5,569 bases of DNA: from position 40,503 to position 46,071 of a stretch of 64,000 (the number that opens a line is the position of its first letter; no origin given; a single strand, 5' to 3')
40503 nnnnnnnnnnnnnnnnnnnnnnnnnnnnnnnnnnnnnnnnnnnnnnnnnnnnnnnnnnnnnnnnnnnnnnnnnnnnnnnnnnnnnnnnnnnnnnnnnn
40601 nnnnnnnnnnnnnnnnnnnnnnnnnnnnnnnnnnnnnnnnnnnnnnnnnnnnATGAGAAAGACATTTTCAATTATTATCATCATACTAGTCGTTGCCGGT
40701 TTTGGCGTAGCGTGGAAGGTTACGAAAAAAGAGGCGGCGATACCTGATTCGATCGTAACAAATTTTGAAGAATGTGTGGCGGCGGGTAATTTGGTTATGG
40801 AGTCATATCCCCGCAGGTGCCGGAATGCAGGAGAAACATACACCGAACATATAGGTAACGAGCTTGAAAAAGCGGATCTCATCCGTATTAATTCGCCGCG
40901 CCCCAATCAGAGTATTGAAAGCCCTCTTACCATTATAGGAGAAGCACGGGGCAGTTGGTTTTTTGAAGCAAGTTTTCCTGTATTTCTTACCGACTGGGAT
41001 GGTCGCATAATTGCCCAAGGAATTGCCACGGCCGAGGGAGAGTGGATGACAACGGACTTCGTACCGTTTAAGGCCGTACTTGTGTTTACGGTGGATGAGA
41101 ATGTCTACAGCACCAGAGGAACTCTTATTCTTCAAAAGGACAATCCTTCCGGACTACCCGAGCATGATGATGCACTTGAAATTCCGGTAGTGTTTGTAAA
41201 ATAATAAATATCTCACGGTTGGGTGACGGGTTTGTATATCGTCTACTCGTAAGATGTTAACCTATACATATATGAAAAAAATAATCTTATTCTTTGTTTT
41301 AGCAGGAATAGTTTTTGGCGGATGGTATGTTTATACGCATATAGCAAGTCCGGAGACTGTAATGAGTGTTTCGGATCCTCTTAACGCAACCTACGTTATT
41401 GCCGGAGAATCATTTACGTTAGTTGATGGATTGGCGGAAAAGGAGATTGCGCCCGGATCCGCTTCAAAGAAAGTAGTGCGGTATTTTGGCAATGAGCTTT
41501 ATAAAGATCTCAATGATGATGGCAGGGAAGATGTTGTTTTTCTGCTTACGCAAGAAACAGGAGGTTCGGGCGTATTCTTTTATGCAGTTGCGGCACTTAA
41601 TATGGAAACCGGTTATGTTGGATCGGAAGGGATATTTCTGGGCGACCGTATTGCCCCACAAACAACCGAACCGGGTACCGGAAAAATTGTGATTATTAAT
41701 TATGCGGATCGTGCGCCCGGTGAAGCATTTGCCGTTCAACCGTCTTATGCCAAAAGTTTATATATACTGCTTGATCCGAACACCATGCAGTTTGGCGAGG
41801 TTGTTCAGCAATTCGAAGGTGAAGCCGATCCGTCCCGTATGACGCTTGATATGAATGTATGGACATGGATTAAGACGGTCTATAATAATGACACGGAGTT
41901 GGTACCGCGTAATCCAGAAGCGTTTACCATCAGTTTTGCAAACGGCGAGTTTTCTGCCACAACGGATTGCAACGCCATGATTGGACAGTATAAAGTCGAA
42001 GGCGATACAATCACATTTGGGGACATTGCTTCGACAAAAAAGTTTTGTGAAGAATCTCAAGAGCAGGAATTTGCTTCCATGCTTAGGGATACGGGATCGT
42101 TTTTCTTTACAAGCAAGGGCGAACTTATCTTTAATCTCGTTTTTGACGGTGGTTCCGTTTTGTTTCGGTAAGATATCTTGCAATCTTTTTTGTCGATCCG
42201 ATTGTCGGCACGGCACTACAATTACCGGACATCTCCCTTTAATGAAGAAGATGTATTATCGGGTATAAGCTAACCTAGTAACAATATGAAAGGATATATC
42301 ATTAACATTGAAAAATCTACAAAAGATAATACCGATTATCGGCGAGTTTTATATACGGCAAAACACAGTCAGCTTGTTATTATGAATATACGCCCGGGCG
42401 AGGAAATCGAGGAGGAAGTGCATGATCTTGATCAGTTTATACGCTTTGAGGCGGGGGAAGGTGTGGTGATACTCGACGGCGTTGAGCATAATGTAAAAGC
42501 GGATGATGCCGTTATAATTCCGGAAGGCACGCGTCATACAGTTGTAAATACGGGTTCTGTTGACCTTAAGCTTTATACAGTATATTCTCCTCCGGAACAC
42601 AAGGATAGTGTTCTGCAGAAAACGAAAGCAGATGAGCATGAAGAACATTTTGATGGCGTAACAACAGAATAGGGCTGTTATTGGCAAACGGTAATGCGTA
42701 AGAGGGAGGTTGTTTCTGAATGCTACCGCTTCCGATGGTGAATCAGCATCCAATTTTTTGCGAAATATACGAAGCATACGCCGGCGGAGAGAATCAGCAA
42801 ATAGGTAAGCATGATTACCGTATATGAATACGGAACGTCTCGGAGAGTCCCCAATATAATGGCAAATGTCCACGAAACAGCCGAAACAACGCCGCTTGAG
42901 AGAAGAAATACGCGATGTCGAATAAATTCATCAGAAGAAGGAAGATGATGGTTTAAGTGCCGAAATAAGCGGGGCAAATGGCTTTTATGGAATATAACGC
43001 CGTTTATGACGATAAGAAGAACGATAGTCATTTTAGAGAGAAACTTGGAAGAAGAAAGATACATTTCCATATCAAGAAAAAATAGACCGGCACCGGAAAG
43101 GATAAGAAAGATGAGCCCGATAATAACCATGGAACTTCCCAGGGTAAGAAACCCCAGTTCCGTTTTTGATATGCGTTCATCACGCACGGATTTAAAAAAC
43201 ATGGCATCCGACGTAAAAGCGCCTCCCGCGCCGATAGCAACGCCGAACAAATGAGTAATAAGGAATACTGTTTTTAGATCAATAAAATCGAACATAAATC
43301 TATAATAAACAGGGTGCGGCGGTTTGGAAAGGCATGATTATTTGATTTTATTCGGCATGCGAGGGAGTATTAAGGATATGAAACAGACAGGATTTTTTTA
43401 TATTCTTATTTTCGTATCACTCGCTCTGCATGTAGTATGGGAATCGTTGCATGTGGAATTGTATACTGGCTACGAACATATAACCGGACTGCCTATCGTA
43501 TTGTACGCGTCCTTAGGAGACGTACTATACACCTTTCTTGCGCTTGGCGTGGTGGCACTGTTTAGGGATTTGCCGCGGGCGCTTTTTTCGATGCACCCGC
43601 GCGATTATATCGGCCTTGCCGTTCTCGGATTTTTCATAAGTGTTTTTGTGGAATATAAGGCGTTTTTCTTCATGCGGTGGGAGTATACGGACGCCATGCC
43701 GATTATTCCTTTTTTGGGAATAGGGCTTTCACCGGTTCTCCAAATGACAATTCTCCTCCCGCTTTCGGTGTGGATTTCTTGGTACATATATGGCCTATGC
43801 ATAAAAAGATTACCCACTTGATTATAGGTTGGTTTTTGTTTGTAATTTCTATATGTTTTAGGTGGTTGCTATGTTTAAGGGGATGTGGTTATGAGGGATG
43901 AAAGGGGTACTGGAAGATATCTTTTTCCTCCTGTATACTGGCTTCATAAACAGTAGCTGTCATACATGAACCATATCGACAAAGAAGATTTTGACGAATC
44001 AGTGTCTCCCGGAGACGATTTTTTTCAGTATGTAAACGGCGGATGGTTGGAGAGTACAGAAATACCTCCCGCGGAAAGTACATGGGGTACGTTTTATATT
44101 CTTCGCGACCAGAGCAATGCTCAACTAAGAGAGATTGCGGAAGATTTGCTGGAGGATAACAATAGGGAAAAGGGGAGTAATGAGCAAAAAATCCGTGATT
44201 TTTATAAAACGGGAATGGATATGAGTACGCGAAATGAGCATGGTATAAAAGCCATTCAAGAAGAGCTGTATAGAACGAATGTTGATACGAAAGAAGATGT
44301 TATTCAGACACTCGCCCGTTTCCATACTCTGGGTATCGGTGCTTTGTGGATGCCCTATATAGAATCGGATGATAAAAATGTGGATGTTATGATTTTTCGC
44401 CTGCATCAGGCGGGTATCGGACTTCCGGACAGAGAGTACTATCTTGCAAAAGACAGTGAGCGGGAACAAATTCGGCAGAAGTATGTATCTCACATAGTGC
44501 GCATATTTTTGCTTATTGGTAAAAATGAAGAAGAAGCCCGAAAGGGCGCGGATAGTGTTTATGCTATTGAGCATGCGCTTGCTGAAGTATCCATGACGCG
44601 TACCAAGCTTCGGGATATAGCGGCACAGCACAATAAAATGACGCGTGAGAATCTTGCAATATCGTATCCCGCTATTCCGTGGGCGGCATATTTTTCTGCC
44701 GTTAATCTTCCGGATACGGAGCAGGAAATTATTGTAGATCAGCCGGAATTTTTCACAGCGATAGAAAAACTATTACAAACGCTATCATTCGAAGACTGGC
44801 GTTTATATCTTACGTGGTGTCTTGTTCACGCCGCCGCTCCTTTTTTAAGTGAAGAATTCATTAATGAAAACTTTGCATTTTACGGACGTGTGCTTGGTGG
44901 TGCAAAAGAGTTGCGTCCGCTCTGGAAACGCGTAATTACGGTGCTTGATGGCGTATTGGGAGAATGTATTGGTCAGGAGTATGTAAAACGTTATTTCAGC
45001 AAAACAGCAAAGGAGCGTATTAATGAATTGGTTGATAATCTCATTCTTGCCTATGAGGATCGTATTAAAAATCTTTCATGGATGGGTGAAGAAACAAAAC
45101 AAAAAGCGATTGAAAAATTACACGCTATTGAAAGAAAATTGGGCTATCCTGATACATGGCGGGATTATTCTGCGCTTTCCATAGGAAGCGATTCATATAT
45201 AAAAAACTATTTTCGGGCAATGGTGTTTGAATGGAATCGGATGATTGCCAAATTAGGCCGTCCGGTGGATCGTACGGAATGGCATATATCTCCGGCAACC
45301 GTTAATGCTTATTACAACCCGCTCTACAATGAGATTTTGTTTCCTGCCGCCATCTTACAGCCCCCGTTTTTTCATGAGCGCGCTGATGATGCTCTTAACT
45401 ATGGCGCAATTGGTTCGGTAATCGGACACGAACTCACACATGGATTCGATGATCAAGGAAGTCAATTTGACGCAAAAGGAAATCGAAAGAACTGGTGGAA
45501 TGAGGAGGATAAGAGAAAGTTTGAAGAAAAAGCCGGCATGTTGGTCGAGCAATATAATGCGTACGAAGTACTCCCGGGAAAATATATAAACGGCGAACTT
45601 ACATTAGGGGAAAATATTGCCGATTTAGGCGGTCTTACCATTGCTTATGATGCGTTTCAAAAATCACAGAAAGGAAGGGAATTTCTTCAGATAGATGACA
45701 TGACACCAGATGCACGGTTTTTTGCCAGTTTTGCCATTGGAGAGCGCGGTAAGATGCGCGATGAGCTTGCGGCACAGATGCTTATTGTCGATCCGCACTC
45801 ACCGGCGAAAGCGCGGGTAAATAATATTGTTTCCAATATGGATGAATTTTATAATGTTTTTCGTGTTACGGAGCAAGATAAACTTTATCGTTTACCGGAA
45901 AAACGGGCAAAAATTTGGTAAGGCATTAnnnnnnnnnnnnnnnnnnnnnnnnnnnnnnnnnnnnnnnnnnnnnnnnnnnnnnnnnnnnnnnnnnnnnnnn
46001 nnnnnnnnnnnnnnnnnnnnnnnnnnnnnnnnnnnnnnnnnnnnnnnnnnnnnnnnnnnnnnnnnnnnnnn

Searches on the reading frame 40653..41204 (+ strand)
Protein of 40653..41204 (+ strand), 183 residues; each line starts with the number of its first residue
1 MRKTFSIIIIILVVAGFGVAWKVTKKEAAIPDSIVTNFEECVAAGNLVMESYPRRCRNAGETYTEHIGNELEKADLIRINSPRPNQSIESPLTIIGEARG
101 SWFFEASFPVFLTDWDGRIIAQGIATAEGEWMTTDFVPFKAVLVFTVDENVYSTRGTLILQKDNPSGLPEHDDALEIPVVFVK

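Call 54: search_protein_families(library=pfam, proteins=[window:40653-41204:+], max_evalue=0.01)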
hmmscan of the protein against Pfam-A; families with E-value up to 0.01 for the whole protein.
window:40653-41204:+ (183 aa): 1 family
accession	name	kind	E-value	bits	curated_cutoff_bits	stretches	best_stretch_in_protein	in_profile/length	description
PF10648.15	Gmad2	-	4.5e-11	43.3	25.7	1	77-149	2-69/86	Immunoglobulin-like domain of bacterial spore germination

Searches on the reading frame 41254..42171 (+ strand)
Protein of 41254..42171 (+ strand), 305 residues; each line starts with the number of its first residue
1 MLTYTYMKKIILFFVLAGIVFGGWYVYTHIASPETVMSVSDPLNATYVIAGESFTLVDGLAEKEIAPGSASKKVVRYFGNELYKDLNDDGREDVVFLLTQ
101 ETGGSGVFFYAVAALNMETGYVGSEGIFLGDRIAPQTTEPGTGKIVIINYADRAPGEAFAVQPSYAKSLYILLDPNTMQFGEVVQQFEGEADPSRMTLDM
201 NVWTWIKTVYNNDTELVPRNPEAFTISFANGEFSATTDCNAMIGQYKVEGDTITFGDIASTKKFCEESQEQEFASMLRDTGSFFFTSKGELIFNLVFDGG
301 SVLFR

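Call 79: search_protein_families(library=pfam, proteins=[window:41254-42171:+], max_evalue=0.00001)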
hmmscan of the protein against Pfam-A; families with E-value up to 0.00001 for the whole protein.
window:41254-42171:+ (305 aa): 1 family
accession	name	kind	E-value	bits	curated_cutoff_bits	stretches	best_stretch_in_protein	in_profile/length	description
PF03724.22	META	-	3.4e-14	53.2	24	1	219-291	20-95/109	META domain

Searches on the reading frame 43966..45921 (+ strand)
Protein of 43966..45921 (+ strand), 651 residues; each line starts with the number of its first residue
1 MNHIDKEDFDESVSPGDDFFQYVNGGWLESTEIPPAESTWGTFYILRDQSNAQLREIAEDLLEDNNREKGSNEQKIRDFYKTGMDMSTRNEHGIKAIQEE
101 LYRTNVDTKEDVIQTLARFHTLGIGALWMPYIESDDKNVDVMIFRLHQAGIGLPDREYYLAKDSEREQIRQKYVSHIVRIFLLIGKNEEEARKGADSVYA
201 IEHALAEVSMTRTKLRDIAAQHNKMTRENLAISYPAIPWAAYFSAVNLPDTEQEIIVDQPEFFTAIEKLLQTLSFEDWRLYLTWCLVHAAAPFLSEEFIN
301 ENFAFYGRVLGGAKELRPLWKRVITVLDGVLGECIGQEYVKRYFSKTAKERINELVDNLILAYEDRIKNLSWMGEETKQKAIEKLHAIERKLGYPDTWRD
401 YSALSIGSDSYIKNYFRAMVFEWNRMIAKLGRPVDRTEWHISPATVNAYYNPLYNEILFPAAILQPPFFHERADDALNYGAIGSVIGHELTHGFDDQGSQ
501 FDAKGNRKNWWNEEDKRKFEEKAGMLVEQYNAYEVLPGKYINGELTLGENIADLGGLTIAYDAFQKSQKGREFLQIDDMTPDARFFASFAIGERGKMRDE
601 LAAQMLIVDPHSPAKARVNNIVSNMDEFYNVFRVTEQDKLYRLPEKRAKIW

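Call 79: search_protein_families(library=pfam, proteins=[window:43966-45921:+], max_evalue=0.00001)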
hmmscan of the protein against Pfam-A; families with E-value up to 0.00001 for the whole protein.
window:43966-45921:+ (651 aa): 2 families
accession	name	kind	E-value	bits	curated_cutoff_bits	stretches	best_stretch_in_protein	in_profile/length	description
PF05649.18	Peptidase_M13_N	-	1.9e-116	390.1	32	1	15-395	1-381/381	Peptidase family M13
PF01431.27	Peptidase_M13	-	5.3e-69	232.4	24.5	1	447-647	1-204/205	Peptidase family M13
